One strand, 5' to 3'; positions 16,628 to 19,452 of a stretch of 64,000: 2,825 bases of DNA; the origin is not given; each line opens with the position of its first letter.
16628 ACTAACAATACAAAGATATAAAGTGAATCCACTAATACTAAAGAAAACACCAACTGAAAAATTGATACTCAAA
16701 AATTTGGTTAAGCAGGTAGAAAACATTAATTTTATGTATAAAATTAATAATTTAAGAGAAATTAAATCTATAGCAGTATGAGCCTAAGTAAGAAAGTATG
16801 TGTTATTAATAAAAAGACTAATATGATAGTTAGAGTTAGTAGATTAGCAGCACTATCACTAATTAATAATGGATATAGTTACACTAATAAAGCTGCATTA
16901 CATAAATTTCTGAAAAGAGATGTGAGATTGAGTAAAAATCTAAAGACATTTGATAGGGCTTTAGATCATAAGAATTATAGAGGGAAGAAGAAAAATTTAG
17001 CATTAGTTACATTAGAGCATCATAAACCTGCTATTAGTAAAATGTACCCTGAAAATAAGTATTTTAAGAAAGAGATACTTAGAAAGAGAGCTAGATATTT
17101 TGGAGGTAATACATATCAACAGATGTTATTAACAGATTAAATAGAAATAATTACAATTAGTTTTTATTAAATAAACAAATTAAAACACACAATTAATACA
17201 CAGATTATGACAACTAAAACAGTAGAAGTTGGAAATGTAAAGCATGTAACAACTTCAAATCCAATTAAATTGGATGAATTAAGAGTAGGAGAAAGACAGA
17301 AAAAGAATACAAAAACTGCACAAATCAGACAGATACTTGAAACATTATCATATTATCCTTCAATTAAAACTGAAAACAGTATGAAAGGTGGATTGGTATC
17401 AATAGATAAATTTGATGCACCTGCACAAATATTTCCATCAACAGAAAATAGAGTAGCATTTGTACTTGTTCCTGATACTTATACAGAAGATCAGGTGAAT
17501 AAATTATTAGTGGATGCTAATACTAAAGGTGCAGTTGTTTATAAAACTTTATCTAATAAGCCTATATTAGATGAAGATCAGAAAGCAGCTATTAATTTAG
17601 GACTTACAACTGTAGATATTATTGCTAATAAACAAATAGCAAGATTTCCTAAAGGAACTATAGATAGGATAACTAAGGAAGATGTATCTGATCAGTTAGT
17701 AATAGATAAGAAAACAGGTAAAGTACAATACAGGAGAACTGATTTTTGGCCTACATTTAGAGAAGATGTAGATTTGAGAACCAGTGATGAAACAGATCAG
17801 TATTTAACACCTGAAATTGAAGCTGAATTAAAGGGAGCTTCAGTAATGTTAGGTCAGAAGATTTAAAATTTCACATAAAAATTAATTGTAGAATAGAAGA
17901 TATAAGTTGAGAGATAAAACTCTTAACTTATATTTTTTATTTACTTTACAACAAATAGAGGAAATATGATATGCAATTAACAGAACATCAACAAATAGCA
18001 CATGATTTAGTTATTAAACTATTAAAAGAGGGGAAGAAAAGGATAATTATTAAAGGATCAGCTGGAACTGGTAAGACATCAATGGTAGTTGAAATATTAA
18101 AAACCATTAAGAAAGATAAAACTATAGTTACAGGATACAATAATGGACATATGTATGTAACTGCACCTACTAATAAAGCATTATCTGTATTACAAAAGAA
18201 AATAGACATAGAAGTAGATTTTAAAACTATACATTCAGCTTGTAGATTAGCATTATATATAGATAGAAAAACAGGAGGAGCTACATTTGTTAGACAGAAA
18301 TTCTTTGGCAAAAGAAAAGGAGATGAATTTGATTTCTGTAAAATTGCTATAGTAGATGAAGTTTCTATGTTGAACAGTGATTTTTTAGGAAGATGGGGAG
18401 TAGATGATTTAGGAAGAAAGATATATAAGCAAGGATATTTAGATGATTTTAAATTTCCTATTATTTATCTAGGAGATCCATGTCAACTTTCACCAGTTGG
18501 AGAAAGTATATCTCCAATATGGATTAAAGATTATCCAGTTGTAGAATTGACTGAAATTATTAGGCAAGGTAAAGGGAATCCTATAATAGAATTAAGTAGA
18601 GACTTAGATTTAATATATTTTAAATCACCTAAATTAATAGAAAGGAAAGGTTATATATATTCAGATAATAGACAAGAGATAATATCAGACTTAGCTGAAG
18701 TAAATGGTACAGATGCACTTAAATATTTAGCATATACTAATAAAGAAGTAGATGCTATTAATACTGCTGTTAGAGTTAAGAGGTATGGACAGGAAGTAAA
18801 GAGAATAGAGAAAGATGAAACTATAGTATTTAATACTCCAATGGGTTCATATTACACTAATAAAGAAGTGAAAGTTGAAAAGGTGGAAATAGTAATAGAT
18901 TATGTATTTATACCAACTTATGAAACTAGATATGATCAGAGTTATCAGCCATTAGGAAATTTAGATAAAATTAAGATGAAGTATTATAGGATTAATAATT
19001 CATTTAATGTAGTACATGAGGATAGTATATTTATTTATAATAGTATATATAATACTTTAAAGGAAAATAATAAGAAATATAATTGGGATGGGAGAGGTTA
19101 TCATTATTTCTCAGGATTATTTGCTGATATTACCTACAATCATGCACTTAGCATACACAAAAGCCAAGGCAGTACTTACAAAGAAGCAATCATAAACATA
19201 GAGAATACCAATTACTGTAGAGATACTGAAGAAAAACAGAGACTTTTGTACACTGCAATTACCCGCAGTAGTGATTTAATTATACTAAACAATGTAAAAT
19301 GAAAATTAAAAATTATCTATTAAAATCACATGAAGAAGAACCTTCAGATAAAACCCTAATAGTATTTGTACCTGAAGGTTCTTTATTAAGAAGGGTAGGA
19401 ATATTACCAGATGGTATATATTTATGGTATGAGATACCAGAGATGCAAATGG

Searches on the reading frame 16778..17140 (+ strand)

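Call 14: search_protein_families(library=phrogs, proteins=[window:16778-17140:+], max_evalue=0.01)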
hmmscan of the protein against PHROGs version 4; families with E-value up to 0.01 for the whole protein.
window:16778-17140:+ (120 aa): 0 families

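Call 84: search_protein_families(library=pfam, proteins=[window:16778-17140:+], max_evalue=0.05)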
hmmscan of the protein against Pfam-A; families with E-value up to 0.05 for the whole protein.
window:16778-17140:+ (120 aa): 1 family
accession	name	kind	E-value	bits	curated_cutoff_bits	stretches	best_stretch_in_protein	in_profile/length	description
PF14988.11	DUF4515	-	0.05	14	24.5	0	34-105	102-177/206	Domain of unknown function (DUF4515)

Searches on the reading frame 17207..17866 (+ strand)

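Call 14: search_protein_families(library=phrogs, proteins=[window:17207-17866:+], max_evalue=0.01)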
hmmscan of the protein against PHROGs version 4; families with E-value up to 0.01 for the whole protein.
window:17207-17866:+ (219 aa): 1 family
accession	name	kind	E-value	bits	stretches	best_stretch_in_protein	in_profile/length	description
phrog_16309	-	unknown function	2.4e-31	109.8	1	28-212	37-212/216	-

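Call 84: search_protein_families(library=pfam, proteins=[window:17207-17866:+], max_evalue=0.05)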
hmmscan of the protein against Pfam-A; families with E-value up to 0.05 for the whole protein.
window:17207-17866:+ (219 aa): 0 families

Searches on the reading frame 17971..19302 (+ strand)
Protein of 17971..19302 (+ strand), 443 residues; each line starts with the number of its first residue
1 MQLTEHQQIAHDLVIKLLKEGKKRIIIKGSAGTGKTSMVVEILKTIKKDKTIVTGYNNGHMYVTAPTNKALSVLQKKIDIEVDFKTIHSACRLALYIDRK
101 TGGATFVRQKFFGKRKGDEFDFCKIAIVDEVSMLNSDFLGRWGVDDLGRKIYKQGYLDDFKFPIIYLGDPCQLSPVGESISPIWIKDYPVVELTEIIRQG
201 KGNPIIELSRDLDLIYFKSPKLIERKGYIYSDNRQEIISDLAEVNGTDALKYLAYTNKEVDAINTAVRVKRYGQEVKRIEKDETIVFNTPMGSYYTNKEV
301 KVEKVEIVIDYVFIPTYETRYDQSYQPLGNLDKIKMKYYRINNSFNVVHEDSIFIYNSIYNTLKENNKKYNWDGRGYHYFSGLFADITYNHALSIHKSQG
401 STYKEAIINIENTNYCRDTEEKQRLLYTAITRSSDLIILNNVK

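Call 13: search_protein_families(library=phrogs, proteins=[window:17971-19302:+], max_evalue=0.001)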
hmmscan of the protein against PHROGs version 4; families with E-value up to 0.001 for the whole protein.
window:17971-19302:+ (443 aa): 5 families
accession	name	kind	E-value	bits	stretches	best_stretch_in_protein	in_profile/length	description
phrog_325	-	DNA, RNA and nucleotide metabolism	2.7e-83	281.8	1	1-439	469-866/986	Dda-like helicase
phrog_25471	-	unknown function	8.3e-18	66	1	1-143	1-140/162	-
phrog_4412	-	DNA, RNA and nucleotide metabolism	3.6e-17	63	1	23-439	346-711/743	exonuclease V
phrog_1967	-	DNA, RNA and nucleotide metabolism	1.7e-13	51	1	1-122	151-261/776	DNA helicase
phrog_170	-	other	0.00075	20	0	3-48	76-117/323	PhoH-like phosphate starvation-inducible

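Call 17: find_related_loci(query=window:17971-19302:+, collection=viral_contigs, flank=10000)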
Query window:17971-19302:+ (443 aa) in viral_contigs; peptide patterns used: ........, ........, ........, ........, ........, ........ (x = any residue, [..] = any of these).
15 stretches matched a pattern; 5 encode a relative of the query (tblastn E <= 1e-3); 5 distinct loci.
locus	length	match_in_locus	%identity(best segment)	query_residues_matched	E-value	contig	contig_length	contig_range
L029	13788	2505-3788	54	1-442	3e-144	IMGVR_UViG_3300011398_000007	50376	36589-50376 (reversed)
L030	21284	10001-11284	54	1-442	3e-144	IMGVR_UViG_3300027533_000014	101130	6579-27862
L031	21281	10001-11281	39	1-441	2e-80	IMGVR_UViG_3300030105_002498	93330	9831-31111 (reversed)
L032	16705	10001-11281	38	1-441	3e-78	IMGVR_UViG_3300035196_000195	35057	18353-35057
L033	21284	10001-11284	54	1-442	3e-144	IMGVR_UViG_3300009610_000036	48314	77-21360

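Call 28: find_related_loci(query=A1, collection=viral_contigs, flank=10000)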
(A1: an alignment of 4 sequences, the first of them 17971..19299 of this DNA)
Query A1 (443 aa) in viral_contigs; peptide patterns used: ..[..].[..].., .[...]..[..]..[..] (x = any residue, [..] = any of these).
101 stretches matched a pattern; 11 encode a relative of the query (tblastn E <= 1e-3); 10 distinct loci.
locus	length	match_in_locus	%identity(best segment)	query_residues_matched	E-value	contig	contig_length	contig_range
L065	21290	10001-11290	57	1-443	2e-162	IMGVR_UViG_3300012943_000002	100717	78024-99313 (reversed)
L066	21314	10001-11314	55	1-443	5e-158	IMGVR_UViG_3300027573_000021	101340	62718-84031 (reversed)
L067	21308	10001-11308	55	3-443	9e-157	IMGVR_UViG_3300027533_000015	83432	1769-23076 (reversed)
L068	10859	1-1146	57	57-443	8e-148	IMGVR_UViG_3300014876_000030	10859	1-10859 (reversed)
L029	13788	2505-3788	54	1-442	6e-144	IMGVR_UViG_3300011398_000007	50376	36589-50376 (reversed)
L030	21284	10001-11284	54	1-442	6e-144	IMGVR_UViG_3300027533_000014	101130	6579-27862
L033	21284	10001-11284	54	1-442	6e-144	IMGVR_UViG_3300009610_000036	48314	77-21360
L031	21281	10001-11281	39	1-441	5e-80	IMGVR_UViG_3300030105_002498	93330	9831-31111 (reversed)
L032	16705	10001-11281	38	1-441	6e-78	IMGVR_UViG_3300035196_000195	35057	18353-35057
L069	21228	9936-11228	27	1-437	5e-27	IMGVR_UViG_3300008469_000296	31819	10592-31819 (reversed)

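Call 38: search_dna_similar(query=window:17971-19302:+, collection=phages, mode=protein, max_rows=40)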
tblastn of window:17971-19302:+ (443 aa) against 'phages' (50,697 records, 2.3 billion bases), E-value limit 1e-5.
Records with a match: 2009; places in all: 2019; records where one place covers at least 80% of the query: 1260.
Best place of each record, by identity: <60% 2009.
By first word of the organism name: Escherichia 705; Klebsiella 305; Pseudomonas 115; Vibrio 108; Shigella 85; Acinetobacter 62; Enterobacter 58; Aeromonas 52; Salmonella 48; Enterobacteria 48; and 62 more.
By host as written in the record: Escherichia coli 291; - 262; Klebsiella pneumoniae 103; Pseudomonas aeruginosa 37; Escherichia coli O157:H7 32; Escherichia coli B 28; Shigella sp. 21; Escherichia coli str. K-12 substr. MG1655 20; and 516 more.
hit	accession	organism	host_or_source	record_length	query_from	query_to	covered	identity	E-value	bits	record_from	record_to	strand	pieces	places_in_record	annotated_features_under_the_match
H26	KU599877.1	Flavobacterium phage Fpv1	Flavobacterium psychrophilum 950106-1/1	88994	1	442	100%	40.4%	8e-81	278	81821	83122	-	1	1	hypothetical protein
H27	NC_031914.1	Flavobacterium phage Fpv1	Flavobacterium psychrophilum 950106-1/1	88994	1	442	100%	40.4%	8e-81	278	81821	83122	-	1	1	hypothetical protein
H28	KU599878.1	Flavobacterium phage Fpv2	Flavobacterium psychrophilum 950106-1/1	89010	1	442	100%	40.4%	8e-81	278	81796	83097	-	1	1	hypothetical protein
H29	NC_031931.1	Flavobacterium phage Fpv2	Flavobacterium psychrophilum 950106-1/1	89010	1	442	100%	40.4%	8e-81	278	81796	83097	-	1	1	hypothetical protein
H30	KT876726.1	Flavobacterium phage FpV21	Flavobacterium psychrophilum 950106-1/1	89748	1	442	100%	40.4%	8e-81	278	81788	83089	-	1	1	hypothetical protein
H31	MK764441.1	Flavobacterium phage FPSV-F12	Flavobacterium psychrophilum 950106-1/1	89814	1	442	100%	40.4%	8e-81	278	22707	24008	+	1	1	hypothetical protein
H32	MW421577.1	Flavobacterium phage FPSV-S30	Flavobacterium psychrophilum strain ...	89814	1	442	100%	40.4%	8e-81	278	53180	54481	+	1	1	record has no annotation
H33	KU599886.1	Flavobacterium phage Fpv20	Flavobacterium psychrophilum 950106-1/1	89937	1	442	100%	40.4%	8e-81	278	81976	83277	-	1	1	hypothetical protein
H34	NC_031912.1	Flavobacterium phage Fpv20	Flavobacterium psychrophilum 950106-1/1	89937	1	442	100%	40.4%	8e-81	278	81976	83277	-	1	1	hypothetical protein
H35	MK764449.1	Flavobacterium phage FPSV-S29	Flavobacterium psychrophilum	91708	3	442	99%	40.6%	9e-64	283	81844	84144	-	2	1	hypothetical protein (x2) | catalytic GIY-YIG endonuclease domain protein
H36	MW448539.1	Flavobacterium phage FPSV-D24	Flavobacterium psychrophilum strain ...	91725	3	442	99%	40.6%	9e-64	283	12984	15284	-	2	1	record has no annotation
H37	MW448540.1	Flavobacterium phage FPSV-D25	Flavobacterium psychrophilum strain ...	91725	3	442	99%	40.6%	9e-64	283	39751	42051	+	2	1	record has no annotation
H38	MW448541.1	Flavobacterium phage FPSV-D27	Flavobacterium psychrophilum strain ...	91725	3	442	99%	40.6%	9e-64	283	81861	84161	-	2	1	record has no annotation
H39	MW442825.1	Flavobacterium phage FPSV-D5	Flavobacterium psychrophilum FPS-D15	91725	3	442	99%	40.6%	9e-64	283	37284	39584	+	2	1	record has no annotation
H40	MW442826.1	Flavobacterium phage FPSV-D9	Flavobacterium psychrophilum FPS-D15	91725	3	442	99%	40.6%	9e-64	283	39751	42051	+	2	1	record has no annotation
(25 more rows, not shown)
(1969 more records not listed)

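Call 39: get_annotated_region(hit=H27, flank=10000)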
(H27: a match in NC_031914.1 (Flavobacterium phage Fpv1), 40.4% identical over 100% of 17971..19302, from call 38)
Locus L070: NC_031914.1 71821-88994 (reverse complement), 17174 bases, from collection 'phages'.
description: Flavobacterium phage Fpv1, complete genome.
organism: Flavobacterium phage Fpv1 (NCBI taxid 1792274)
taxonomy: Viruses; Duplodnaviria; Heunggongvirae; Uroviricota; Caudoviricetes; Fipvunavirus; Fipvunavirus Fpv1
host: Flavobacterium psychrophilum 950106-1/1; source: -; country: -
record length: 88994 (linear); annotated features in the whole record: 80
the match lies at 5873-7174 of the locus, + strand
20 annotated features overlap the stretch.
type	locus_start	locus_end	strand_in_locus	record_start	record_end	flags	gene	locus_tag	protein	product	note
CDS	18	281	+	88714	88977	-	-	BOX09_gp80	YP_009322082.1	hypothetical protein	-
CDS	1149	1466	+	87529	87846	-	-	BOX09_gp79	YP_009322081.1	hypothetical protein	-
CDS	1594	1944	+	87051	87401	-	-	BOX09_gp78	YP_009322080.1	hypothetical protein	-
CDS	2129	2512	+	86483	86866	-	-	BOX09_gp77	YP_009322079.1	hypothetical protein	-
CDS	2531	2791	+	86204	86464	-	-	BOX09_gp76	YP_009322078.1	hypothetical protein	-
CDS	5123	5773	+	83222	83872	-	-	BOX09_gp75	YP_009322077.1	hypothetical protein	-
CDS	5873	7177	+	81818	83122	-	-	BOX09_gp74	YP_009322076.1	hypothetical protein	-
CDS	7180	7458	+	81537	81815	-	-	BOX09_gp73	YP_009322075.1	single strand DNA binding protein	-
CDS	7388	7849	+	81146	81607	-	-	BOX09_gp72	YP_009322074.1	hypothetical protein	-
CDS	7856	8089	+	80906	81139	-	-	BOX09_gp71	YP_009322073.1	hypothetical protein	-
CDS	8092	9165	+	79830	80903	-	-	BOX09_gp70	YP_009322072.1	DNA polymerase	-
CDS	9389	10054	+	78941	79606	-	-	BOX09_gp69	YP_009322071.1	homing endonuclease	-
CDS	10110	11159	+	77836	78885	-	-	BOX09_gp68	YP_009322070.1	DNA polymerase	-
CDS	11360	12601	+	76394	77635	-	-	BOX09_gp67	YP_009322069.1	hypothetical protein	-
CDS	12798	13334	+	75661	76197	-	-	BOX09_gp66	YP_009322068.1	hypothetical protein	-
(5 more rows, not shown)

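Call 47: find_related_loci(query=A1, collection=metagenome_contigs, flank=10000)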
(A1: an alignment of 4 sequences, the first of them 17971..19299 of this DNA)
Query A1 (443 aa) in metagenome_contigs; peptide patterns used: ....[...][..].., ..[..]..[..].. (x = any residue, [..] = any of these).
264 stretches matched a pattern; 70 encode a relative of the query (tblastn E <= 1e-3); 70 distinct loci.
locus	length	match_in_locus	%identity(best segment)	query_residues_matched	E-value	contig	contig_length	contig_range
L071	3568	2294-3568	59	3-429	1e-174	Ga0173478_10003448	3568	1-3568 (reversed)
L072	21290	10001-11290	57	1-443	6e-162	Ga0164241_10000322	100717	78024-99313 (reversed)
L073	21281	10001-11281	57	14-443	3e-157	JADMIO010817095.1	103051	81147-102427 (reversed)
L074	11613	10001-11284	54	1-442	2e-144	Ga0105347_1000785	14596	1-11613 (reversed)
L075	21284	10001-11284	54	1-442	1e-143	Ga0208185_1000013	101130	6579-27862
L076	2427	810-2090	51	1-443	3e-140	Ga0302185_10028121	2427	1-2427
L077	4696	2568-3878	50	1-443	7e-133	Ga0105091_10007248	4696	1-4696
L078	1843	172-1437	49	3-443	3e-133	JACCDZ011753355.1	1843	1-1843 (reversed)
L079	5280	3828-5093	49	3-443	6e-124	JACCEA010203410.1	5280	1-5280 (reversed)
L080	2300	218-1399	51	1-398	2e-128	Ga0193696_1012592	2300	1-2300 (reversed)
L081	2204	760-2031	42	1-439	5e-114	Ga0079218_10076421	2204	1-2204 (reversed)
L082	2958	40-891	57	158-443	5e-105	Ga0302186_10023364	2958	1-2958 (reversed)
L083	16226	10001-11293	40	1-439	2e-96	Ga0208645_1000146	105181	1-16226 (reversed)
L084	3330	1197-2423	43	3-442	6e-98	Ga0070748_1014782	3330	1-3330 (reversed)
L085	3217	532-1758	43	3-442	3e-98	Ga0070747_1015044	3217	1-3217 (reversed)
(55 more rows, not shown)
